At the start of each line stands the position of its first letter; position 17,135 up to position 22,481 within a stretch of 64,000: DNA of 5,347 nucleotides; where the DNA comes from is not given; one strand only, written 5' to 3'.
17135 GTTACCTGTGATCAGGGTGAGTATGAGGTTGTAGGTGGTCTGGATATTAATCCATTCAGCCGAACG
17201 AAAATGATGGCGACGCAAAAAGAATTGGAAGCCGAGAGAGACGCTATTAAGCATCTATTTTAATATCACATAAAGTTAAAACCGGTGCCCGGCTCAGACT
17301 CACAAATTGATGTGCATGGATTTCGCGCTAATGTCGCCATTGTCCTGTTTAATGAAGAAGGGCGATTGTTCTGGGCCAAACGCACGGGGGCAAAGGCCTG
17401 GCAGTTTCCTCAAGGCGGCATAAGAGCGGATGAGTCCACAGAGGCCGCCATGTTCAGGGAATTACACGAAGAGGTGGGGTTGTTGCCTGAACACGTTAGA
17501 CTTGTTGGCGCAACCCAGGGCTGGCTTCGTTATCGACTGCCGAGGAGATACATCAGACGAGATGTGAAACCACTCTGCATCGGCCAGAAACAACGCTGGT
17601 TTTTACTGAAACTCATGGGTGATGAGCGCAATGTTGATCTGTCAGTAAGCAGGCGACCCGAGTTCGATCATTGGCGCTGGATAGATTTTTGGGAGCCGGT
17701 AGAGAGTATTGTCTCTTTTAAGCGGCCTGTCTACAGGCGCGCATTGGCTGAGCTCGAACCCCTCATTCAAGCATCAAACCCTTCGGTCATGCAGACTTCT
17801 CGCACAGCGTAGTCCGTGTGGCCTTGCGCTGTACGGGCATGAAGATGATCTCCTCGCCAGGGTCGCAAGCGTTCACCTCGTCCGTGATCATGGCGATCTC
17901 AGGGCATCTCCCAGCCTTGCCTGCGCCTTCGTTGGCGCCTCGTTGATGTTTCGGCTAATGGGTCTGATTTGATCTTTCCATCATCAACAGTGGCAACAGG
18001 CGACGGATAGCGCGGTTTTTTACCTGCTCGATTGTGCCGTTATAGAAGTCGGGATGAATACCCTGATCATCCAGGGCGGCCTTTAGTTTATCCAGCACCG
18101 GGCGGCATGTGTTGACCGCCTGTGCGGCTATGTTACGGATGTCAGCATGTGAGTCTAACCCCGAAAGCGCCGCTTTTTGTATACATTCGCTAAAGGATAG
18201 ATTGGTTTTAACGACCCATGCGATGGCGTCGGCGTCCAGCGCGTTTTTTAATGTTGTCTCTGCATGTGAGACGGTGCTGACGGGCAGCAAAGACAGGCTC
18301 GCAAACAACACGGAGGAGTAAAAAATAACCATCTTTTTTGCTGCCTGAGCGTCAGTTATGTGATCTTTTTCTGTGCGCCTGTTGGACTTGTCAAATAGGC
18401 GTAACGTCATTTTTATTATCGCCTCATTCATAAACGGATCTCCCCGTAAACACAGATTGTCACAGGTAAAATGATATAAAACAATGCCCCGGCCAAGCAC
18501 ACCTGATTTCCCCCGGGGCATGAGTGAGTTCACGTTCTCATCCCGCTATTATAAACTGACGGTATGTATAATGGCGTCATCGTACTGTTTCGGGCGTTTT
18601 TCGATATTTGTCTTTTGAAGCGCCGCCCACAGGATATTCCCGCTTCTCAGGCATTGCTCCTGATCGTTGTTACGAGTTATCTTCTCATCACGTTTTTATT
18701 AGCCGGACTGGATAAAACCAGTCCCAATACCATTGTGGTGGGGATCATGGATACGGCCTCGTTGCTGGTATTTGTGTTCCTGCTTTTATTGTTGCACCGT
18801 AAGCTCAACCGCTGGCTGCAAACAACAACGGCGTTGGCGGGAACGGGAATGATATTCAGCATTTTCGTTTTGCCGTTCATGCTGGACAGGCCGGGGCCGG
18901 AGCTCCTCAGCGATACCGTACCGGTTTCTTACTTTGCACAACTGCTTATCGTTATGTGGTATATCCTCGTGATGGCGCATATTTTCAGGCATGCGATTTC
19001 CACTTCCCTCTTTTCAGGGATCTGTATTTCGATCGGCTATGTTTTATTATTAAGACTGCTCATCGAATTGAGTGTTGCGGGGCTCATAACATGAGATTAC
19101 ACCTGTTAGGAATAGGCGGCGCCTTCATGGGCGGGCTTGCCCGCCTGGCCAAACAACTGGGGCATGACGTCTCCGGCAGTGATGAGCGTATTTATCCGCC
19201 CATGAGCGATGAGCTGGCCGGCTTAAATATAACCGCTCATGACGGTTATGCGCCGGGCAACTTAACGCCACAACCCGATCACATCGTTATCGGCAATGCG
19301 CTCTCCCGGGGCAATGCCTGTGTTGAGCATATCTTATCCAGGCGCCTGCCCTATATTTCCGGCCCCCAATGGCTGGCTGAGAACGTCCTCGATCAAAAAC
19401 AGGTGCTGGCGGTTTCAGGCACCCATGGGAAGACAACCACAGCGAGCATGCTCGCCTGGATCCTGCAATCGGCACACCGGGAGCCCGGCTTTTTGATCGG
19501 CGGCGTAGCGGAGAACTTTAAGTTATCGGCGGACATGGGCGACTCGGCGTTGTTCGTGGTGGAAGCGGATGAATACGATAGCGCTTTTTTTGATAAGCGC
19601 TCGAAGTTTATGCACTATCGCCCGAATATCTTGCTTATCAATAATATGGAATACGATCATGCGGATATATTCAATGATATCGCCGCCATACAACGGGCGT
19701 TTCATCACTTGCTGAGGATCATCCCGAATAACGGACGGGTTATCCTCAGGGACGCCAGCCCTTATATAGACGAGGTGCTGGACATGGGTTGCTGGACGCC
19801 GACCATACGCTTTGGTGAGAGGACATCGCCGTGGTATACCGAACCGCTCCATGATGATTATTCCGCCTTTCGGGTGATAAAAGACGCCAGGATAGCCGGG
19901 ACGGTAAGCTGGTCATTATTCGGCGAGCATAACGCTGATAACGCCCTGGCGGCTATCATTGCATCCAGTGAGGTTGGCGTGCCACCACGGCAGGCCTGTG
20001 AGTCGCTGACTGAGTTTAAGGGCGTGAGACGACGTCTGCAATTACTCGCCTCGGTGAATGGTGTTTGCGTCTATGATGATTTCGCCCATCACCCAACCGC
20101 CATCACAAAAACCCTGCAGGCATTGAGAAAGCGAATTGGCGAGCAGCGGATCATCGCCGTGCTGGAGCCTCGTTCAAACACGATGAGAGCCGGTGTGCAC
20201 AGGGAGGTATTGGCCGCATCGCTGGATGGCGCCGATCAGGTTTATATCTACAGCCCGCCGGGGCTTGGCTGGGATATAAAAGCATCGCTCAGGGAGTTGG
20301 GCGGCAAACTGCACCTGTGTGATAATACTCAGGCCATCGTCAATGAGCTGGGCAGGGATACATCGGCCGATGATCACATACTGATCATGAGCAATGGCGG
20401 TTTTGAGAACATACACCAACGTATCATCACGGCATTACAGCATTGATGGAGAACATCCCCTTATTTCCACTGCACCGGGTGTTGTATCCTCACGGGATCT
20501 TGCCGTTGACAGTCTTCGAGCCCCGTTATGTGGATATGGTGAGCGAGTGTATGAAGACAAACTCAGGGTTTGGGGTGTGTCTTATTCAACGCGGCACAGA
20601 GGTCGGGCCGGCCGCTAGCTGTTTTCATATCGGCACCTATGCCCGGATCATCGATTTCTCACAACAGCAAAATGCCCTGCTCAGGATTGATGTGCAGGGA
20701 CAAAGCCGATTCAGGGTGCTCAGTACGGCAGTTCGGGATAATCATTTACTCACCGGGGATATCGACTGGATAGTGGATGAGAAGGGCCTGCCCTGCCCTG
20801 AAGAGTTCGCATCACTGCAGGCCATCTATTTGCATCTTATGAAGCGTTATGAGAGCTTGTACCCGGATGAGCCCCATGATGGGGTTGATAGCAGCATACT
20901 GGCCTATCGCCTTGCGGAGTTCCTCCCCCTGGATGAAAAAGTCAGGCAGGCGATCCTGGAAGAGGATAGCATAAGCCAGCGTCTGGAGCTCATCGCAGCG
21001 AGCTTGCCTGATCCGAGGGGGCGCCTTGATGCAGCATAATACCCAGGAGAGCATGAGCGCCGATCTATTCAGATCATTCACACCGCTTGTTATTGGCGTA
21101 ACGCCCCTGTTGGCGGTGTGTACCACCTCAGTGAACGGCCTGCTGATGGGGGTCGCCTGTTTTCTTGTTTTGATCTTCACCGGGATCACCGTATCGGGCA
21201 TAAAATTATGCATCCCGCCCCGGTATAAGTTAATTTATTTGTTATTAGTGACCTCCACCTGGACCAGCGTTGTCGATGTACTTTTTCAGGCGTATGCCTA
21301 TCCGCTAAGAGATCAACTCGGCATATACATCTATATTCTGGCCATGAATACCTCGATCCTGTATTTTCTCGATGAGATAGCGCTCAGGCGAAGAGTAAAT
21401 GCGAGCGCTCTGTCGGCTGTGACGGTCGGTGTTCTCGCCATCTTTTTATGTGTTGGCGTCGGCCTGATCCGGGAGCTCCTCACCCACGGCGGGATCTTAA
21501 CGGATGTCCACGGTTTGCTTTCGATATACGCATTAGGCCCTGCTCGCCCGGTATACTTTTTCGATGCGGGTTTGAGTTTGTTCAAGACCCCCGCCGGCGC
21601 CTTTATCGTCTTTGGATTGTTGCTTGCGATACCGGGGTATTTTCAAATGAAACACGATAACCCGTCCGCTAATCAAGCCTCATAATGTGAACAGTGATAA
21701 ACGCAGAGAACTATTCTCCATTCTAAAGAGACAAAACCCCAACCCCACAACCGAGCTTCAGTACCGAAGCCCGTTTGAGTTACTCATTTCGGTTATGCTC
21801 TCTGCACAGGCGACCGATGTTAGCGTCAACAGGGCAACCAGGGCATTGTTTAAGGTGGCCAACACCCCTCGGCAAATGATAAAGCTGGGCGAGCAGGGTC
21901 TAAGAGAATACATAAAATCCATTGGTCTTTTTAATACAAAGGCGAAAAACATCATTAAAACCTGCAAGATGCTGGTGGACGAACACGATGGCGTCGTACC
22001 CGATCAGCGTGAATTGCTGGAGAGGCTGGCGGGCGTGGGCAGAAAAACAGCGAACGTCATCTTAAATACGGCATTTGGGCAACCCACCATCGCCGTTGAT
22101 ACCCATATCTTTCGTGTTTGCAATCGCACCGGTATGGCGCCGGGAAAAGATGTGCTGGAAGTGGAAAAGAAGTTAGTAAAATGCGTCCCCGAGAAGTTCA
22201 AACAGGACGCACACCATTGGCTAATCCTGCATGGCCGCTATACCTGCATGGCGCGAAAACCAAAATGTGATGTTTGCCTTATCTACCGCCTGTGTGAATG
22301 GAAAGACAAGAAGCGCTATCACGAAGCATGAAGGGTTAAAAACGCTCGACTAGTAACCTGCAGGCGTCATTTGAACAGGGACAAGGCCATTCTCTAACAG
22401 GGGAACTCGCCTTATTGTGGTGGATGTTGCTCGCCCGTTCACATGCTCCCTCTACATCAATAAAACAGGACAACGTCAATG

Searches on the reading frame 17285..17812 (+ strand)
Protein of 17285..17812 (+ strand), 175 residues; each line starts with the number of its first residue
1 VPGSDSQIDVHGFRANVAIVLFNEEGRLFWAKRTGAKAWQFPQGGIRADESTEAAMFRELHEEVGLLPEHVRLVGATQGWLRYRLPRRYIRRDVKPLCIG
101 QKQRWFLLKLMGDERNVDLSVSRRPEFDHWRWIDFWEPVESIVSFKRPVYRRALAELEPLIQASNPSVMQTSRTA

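Call 34: search_protein_families(library=pfam, proteins=[window:17285-17812:+], max_evalue=0.001)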
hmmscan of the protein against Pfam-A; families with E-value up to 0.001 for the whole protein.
window:17285-17812:+ (175 aa): 1 family
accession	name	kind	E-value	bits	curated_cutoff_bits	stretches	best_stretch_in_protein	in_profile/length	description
PF00293.34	NUDIX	-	1.1e-20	74.4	21.1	1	13-152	2-133/134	NUDIX domain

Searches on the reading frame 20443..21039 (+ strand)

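Call 34: search_protein_families(library=pfam, proteins=[window:20443-21039:+], max_evalue=0.001)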
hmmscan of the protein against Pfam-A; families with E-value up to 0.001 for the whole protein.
window:20443-21039:+ (198 aa): 1 family
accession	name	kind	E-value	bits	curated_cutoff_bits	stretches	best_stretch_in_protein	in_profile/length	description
PF02190.22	LON_substr_bdg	-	4.8e-32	111.9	28.7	1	5-184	2-194/200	ATP-dependent protease La (LON) substrate-binding domain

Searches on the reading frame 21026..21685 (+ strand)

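Call 34: search_protein_families(library=pfam, proteins=[window:21026-21685:+], max_evalue=0.001)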
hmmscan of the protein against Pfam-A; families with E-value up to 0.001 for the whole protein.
window:21026-21685:+ (219 aa): 1 family
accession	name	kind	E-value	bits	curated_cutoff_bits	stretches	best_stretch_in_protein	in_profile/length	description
PF02508.19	Rnf-Nqr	-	1.4e-22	81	23.8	1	21-199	18-173/174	Rnf-Nqr subunit, membrane protein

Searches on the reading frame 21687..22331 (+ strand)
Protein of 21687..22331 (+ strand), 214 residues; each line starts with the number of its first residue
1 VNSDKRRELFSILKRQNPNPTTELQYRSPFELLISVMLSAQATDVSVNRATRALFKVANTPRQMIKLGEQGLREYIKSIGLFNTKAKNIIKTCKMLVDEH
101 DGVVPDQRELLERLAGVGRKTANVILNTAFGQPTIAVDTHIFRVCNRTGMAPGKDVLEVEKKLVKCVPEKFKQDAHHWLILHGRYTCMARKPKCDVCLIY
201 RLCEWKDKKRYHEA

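Call 34: search_protein_families(library=pfam, proteins=[window:21687-22331:+], max_evalue=0.001)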
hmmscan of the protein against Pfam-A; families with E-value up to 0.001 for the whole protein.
window:21687-22331:+ (214 aa): 4 families
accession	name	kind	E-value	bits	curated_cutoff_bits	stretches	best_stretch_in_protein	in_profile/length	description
PF00730.31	HhH-GPD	-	5.6e-25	88.2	26.2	1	34-168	1-107/108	HhH-GPD superfamily base excision DNA repair protein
PF00633.29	HHH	-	7.1e-07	29.2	24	1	100-127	2-29/30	Helix-hairpin-helix motif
PF22175.2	Ogg-HhH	-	0.00012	22.2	27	1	45-151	33-145/173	8-oxoguanine DNA glycosylase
PF10576.14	EndIII_4Fe-2S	-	0.00035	21.2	20.5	1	187-203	1-17/17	Iron-sulfur binding domain of endonuclease III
